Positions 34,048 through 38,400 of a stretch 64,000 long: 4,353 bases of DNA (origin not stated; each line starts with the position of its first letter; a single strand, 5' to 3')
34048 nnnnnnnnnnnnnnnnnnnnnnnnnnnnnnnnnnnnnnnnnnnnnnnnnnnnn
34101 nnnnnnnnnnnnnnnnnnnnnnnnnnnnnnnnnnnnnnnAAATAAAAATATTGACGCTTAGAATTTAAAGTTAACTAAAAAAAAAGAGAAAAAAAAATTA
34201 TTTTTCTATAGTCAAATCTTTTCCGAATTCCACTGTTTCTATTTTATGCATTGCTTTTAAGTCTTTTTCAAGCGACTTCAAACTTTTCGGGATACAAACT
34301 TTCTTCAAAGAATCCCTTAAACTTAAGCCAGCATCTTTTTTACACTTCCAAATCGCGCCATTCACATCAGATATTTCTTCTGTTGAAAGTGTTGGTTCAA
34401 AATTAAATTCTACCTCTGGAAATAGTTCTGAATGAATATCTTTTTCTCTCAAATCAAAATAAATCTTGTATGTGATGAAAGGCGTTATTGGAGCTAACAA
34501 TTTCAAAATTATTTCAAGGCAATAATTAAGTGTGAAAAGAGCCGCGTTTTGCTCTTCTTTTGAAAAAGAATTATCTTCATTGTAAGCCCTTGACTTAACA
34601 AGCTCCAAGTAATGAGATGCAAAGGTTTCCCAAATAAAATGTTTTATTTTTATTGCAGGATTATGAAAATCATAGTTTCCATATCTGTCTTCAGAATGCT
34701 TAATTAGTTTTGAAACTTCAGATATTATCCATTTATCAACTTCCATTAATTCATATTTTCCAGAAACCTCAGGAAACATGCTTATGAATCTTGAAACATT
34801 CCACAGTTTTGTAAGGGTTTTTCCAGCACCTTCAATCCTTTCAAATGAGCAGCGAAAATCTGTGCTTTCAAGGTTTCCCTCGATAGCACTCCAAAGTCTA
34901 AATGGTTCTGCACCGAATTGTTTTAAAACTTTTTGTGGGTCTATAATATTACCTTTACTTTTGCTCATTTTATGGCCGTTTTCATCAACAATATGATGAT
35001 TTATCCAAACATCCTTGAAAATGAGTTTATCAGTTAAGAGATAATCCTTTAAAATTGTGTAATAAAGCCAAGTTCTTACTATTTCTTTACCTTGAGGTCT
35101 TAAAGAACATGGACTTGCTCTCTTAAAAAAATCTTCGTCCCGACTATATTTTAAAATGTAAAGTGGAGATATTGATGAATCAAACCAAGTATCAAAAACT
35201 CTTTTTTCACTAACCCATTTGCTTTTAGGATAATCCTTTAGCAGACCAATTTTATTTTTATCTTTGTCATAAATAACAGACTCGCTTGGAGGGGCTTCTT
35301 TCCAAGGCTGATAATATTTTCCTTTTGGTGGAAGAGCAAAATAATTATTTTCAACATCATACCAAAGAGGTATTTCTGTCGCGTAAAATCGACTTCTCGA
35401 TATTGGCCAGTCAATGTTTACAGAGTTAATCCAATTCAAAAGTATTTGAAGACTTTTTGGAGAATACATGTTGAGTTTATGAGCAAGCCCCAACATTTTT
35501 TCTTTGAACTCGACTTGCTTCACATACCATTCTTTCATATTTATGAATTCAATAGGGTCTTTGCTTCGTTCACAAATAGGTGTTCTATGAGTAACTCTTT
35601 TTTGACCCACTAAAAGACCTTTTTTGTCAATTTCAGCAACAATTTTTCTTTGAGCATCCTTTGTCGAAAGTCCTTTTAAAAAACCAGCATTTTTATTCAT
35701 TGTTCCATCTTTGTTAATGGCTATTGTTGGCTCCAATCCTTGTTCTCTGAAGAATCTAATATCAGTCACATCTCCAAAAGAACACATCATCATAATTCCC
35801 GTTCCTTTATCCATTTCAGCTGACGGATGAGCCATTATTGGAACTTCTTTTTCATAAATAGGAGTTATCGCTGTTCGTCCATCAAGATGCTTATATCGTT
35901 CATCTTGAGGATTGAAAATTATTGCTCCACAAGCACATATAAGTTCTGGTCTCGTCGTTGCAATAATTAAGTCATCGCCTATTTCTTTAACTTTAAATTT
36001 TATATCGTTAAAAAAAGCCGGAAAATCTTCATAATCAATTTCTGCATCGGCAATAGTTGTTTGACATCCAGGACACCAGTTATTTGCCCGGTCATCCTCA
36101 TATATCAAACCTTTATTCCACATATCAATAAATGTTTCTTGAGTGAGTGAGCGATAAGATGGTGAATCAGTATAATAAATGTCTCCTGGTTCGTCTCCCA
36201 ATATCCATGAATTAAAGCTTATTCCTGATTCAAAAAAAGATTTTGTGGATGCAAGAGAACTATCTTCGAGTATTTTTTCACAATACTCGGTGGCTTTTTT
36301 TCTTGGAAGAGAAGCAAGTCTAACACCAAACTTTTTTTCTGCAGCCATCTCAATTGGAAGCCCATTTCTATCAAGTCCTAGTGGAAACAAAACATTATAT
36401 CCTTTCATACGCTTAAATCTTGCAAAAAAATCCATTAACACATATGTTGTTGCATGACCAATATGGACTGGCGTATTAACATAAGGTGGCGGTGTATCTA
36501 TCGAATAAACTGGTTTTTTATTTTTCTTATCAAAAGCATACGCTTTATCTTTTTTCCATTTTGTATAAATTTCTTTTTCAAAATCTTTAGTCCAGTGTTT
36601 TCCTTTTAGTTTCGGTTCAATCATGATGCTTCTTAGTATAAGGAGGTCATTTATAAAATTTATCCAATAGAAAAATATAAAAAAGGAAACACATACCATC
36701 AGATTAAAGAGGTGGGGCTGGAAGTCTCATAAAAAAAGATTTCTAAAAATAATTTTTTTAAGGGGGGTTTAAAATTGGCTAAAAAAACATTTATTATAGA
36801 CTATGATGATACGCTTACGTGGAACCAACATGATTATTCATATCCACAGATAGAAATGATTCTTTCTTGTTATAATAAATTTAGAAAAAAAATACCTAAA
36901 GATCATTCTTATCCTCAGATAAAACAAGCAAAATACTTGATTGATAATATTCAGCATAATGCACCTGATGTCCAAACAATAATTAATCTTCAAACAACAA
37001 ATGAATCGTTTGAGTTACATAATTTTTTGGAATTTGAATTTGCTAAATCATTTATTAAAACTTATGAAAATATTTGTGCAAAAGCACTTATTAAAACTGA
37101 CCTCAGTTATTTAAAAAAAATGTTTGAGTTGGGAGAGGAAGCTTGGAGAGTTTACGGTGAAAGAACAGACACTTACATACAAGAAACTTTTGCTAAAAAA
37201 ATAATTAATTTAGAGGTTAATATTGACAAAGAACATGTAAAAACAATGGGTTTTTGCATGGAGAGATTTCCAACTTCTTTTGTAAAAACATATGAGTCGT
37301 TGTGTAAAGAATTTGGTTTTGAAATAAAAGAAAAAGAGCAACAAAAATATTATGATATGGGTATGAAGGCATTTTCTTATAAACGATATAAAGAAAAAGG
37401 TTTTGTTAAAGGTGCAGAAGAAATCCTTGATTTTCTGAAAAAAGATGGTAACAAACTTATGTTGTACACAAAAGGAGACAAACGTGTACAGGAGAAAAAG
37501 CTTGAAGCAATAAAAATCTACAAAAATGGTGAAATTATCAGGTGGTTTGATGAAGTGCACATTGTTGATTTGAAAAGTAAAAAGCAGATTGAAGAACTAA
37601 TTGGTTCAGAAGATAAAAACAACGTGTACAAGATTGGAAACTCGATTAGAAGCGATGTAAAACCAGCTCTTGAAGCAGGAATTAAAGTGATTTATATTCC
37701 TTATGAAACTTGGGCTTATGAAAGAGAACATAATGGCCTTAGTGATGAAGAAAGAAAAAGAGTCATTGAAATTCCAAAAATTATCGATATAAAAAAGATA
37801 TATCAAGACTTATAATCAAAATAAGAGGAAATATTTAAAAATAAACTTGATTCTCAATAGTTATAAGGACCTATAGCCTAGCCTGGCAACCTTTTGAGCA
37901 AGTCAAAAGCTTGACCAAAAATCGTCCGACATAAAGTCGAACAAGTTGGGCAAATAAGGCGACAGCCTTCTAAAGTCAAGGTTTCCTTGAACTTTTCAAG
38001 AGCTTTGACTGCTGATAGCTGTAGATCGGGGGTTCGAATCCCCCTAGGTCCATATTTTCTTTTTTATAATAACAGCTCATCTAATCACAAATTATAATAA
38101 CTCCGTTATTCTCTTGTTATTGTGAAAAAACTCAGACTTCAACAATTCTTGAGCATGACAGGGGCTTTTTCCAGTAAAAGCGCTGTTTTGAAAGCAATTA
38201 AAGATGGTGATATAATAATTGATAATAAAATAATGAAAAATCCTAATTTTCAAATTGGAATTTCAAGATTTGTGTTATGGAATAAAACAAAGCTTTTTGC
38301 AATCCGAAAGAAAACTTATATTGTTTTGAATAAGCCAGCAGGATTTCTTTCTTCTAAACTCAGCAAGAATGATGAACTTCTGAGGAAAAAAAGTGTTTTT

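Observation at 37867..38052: tRNA-Arg(TCT) interrupted by two introns, one at a non-canonical D-loop position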

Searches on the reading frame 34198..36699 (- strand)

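Call 12: search_protein_families(library=pfam, proteins=[window:34198-36699:-])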
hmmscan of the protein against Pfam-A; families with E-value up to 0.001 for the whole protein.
window:34198-36699:- (833 aa): 5 families
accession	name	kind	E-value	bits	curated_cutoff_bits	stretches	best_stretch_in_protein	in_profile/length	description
PF00133.28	tRNA-synt_1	-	9.4e-74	249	22.7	1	44-605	2-403/414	tRNA synthetases class I (I, L, M and V)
PF08264.19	Anticodon_1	-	1e-29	103.8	25.1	1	655-800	1-146/148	Anticodon-binding domain of tRNA ligase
PF09334.17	tRNA-synt_1g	-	1.8e-27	96.6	20.1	2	67-222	3-136/391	tRNA synthetases class I (M)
PF01406.26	tRNA-synt_1e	-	2.5e-07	30.8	27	0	562-603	238-279/301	tRNA synthetases class I (C) catalytic domain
PF13603.12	tRNA-synt_1_2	-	0.00022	21.2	25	0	273-334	85-146/185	Leucyl-tRNA synthetase, editing domain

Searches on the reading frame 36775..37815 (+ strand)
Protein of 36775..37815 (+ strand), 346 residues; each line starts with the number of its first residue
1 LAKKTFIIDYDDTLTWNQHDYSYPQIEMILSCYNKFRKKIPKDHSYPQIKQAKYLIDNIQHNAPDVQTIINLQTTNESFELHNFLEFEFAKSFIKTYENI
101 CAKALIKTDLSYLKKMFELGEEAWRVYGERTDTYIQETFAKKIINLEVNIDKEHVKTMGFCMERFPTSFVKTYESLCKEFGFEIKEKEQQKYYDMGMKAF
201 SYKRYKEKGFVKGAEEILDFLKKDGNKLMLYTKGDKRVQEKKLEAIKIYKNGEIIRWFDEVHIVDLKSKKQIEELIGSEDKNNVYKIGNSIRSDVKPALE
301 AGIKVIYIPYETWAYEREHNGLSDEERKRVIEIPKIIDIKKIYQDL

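Call 12: search_protein_families(library=pfam, proteins=[window:36775-37815:+])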
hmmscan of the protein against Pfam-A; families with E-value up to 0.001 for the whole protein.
window:36775-37815:+ (346 aa): 2 families
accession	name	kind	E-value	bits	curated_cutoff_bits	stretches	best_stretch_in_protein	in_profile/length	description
PF00702.32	Hydrolase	-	2.8e-05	25.1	26.4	1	181-302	72-191/191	haloacid dehalogenase-like hydrolase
PF13419.12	HAD_2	-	0.0007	20.2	23.8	1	174-307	46-177/178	Haloacid dehalogenase-like hydrolase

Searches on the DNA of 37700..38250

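Call 8: search_rna_families(source=window, start=37700, end=38250, threshold=evalue, max_evalue=10, show_alignments=3)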
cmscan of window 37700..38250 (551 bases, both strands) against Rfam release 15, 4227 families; matches with E-value up to 10: 6.
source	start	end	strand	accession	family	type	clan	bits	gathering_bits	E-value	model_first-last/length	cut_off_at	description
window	38020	38146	-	RF02194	HPnc0260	Gene; antisense;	-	25.4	59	2.8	1-156/156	no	Bacterial antisense RNA HPnc0260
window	38012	38052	-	RF04351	Plastid-psbl-rps4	Cis-reg;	-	20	68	0.13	1-53/53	no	Plastid-psbl-rps4 3UTR RNA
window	37977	38045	+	RF00023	tmRNA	Gene;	CL00001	18.8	47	1.3e-05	1-374/374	no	transfer-messenger RNA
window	37989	38053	-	RF04354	Plastid-ycf2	Cis-reg;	-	18.5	65.7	0.42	1-75/75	no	Plastid-ycf2 5UTR RNA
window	37887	37958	-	RF01844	SmY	Gene; snRNA; splicing;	-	11.5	39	7.8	1-80/80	no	SmY spliceosomal RNA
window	38028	38175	+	RF04321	tmRNA_permuted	Gene;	-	11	47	5.6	36-100/213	no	permuted transfer-messenger RNA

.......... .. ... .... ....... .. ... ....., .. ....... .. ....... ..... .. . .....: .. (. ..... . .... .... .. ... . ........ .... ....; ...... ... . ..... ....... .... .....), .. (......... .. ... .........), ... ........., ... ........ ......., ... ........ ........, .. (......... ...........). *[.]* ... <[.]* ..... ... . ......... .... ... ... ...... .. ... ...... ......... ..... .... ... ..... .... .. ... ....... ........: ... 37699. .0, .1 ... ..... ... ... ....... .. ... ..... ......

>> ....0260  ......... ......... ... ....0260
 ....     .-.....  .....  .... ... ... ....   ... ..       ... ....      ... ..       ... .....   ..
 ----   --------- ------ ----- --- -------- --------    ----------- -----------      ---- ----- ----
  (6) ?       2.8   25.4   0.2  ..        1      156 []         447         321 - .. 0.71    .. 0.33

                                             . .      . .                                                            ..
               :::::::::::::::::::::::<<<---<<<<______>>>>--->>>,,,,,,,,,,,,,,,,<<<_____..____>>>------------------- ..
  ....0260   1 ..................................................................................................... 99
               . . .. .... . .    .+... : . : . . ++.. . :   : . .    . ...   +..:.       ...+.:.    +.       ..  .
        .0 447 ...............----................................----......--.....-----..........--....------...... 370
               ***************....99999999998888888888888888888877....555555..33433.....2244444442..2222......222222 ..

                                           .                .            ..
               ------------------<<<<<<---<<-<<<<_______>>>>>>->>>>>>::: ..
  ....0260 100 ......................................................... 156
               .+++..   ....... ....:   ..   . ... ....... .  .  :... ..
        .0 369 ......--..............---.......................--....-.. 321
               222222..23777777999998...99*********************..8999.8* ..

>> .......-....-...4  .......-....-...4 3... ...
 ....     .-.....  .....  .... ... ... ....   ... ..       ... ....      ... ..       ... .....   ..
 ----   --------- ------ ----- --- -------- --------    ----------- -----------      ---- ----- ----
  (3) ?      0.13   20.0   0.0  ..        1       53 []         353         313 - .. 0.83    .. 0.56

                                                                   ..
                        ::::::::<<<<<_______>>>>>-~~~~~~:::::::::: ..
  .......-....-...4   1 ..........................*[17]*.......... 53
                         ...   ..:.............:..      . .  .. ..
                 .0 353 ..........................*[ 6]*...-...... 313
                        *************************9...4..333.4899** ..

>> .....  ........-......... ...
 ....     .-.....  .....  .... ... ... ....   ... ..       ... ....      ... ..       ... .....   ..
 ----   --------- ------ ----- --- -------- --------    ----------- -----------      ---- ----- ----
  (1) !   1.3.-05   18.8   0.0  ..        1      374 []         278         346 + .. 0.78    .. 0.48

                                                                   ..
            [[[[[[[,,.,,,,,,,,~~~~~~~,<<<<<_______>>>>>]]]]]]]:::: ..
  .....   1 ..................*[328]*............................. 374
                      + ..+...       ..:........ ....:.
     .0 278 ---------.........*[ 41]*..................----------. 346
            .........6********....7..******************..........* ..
